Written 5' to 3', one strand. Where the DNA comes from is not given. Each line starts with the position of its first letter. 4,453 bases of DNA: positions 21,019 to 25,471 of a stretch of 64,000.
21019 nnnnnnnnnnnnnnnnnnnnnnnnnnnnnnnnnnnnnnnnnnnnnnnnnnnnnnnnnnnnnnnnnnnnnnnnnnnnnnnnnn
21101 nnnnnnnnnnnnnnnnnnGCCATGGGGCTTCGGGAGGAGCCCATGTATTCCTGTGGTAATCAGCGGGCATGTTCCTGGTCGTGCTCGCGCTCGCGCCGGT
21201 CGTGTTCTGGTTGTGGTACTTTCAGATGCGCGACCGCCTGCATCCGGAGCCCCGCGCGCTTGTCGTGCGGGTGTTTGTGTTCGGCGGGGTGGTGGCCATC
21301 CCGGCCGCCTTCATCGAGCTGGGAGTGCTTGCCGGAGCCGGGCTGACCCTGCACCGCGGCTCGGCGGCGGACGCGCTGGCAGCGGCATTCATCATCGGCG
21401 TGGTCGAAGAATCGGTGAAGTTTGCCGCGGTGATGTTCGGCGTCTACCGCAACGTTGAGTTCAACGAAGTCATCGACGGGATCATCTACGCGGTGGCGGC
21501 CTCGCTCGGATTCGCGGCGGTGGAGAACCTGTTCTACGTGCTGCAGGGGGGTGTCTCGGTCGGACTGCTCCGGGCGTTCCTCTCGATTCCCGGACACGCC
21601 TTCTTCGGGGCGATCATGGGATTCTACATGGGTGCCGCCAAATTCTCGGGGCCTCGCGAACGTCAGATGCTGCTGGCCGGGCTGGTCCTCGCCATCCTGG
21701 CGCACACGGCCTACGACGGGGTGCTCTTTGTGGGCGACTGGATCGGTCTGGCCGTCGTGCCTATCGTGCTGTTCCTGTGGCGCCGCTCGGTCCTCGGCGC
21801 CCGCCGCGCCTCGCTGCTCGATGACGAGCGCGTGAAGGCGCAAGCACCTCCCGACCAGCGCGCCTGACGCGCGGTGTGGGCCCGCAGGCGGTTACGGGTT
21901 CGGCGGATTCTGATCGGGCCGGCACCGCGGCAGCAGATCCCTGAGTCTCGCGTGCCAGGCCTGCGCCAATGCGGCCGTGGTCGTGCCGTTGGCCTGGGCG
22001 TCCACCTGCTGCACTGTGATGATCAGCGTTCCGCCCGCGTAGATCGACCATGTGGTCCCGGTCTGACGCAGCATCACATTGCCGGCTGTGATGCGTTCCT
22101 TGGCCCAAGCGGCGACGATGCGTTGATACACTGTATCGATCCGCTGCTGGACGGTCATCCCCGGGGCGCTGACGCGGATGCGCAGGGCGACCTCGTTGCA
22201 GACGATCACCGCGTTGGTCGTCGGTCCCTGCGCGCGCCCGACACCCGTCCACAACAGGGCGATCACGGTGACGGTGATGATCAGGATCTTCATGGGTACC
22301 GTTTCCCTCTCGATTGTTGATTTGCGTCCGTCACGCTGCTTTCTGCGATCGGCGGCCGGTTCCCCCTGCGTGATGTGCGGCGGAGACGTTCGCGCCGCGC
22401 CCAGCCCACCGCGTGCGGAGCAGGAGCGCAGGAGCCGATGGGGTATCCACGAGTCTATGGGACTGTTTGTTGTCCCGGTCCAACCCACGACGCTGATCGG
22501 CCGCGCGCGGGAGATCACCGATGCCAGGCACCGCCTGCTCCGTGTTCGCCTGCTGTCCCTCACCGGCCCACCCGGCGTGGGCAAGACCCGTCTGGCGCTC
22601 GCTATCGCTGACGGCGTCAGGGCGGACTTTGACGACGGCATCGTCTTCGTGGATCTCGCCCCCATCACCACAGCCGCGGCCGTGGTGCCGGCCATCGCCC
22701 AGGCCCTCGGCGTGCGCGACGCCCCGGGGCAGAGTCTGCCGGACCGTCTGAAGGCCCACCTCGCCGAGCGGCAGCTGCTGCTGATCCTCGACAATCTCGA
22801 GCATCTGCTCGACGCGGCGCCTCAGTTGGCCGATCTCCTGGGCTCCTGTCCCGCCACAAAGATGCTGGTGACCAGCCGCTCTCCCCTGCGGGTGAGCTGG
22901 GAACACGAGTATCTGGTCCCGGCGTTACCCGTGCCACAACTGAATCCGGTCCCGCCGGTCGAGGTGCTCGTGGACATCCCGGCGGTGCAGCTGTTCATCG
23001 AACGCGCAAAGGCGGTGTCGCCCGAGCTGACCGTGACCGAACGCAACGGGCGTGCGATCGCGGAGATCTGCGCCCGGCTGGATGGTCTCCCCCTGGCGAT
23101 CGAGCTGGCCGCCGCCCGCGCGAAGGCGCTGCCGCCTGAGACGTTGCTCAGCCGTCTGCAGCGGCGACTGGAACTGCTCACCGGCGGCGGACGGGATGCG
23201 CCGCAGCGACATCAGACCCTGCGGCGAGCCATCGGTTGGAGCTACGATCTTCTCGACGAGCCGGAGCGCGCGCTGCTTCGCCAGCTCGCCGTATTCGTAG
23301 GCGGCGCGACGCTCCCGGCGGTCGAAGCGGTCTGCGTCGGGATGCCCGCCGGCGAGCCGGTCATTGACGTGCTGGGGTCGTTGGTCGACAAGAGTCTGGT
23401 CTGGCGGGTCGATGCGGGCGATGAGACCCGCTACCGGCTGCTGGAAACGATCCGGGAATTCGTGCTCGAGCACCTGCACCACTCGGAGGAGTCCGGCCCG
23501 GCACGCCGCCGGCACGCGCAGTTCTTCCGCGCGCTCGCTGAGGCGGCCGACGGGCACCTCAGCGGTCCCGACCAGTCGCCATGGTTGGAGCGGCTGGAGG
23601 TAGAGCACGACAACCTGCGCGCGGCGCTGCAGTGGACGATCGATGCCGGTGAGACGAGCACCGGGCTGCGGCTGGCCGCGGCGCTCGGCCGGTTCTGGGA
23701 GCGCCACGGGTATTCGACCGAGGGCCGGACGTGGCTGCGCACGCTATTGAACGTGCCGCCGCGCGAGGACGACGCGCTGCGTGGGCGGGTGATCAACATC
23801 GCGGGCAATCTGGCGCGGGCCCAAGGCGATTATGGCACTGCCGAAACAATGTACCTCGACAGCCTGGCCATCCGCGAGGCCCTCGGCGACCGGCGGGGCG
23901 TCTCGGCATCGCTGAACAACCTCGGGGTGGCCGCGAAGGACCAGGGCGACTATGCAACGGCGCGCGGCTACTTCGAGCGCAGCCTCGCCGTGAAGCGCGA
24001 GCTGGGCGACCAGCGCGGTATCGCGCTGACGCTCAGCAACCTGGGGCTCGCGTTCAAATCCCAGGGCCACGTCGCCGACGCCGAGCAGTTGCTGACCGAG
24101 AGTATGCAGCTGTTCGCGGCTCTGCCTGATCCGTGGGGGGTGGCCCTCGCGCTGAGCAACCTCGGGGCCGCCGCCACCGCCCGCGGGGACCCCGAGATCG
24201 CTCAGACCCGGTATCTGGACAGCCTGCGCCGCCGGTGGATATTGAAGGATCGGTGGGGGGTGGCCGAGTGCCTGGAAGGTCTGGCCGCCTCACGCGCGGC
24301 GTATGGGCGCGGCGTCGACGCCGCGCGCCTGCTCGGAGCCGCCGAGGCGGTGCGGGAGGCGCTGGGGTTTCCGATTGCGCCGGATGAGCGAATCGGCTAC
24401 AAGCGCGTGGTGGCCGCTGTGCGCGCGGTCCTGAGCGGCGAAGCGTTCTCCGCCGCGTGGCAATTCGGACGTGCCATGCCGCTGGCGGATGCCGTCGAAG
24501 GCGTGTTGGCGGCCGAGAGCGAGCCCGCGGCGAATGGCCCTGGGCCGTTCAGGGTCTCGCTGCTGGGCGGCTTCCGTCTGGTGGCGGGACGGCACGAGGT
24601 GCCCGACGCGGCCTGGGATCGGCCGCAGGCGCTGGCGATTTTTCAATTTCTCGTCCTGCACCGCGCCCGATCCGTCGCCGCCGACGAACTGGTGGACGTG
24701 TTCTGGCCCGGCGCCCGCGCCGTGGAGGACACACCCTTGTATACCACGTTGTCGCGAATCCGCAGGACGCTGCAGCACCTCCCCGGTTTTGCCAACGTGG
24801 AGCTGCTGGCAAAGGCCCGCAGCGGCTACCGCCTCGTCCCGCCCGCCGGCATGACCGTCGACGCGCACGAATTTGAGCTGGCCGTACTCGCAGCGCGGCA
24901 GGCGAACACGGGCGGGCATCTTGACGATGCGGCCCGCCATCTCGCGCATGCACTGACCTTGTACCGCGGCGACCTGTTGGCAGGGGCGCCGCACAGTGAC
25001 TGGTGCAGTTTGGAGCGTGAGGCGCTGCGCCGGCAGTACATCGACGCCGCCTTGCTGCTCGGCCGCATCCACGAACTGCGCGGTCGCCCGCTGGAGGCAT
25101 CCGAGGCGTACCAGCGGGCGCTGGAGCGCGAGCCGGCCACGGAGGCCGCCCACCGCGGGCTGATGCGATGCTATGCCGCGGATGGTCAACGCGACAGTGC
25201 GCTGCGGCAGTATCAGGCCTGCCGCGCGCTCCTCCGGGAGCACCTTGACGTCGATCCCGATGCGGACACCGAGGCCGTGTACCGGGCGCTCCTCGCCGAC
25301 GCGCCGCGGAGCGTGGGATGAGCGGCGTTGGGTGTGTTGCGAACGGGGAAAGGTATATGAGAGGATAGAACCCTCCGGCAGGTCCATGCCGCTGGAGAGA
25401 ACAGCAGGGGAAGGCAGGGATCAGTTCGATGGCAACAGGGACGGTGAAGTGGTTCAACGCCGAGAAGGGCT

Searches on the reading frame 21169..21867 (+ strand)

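Call 34: search_protein_families(library=pfam, max_evalue=0.1, proteins=[window:21169-21867:+])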
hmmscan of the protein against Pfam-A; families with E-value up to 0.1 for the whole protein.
window:21169-21867:+ (232 aa): 1 family
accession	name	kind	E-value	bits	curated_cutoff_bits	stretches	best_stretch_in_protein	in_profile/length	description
PF13367.11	PrsW-protease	-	5.1e-36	124.5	23.5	1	27-200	1-187/196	PrsW family intramembrane metalloprotease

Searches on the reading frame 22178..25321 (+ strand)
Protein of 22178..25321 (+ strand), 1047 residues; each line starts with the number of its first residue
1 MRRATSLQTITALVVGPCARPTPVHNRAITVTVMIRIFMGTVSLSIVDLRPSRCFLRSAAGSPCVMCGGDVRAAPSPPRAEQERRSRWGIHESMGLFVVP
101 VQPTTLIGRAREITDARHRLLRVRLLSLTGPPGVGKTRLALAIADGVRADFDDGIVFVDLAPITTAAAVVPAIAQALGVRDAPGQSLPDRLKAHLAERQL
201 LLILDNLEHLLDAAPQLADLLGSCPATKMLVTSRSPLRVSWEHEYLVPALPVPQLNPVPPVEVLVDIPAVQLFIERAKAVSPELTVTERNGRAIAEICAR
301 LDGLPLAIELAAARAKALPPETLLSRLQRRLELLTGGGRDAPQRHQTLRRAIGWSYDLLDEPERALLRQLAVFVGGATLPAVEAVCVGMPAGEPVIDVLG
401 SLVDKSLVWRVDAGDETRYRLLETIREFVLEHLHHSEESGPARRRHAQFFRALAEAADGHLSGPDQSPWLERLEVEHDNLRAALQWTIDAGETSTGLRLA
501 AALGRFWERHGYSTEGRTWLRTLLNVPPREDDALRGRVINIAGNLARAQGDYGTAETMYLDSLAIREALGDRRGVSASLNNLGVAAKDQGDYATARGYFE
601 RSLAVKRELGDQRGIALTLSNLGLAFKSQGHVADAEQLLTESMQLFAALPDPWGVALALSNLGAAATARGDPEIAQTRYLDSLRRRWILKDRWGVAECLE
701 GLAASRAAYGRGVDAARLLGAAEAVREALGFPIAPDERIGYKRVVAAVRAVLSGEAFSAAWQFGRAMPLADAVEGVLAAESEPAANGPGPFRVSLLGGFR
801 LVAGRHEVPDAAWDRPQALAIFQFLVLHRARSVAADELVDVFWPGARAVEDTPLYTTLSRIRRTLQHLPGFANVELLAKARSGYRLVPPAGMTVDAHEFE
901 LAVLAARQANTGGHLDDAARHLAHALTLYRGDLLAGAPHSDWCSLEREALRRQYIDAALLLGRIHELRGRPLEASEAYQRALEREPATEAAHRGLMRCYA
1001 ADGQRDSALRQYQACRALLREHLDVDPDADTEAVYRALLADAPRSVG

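Call 34: search_protein_families(library=pfam, max_evalue=0.1, proteins=[window:22178-25321:+])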
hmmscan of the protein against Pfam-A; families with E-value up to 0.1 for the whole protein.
window:22178-25321:+ (1047 aa): 24 families
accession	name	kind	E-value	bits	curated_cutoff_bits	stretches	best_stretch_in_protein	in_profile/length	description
PF03704.23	BTAD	-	1e-26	94.5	22.1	1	894-1039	1-146/146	Bacterial transcriptional activator domain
PF13424.12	TPR_12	-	7.2e-21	74.6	30.1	4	542-608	9-77/77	Tetratricopeptide repeat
PF13374.12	TPR_10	-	1.1e-16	60.7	27.5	3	577-609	3-36/42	Tetratricopeptide repeat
PF07719.23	TPR_2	-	1.7e-14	53.1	27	2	578-604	3-29/34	Tetratricopeptide repeat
PF00515.34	TPR_1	-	4.5e-13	48.9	27.8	2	578-606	3-31/34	Tetratricopeptide repeat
PF13401.12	AAA_22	-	2e-11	44.7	27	1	125-220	7-104/130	AAA domain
PF13176.12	TPR_7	-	4.1e-10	39.4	27.9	1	578-612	1-35/36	Tetratricopeptide repeat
PF13181.12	TPR_8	-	8.6e-08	32.2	25.7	0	956-987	2-33/34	Tetratricopeptide repeat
PF13191.12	AAA_16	-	3.8e-07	31.2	32.6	1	106-221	2-155/167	AAA ATPase domain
PF00931.28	NB-ARC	-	2.6e-05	24.1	23.5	1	123-357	18-247/248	NB-ARC domain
PF00486.34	Trans_reg_C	-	0.00013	22.4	26.2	1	816-886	8-77/77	Transcriptional regulatory protein, C terminal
PF05729.18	NACHT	-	0.0009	19.5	26.7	1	125-235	2-130/167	NACHT domain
PF13428.12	TPR_14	-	0.0018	19.2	23.5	1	956-997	2-43/44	Tetratricopeptide repeat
PF00004.35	AAA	-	0.0036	18.2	21.2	1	128-151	3-26/131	ATPase family associated with various cellular activities (AAA)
PF20720.3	nSTAND3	-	0.0052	16.9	27.2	1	113-159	7-50/155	Novel STAND NTPase 3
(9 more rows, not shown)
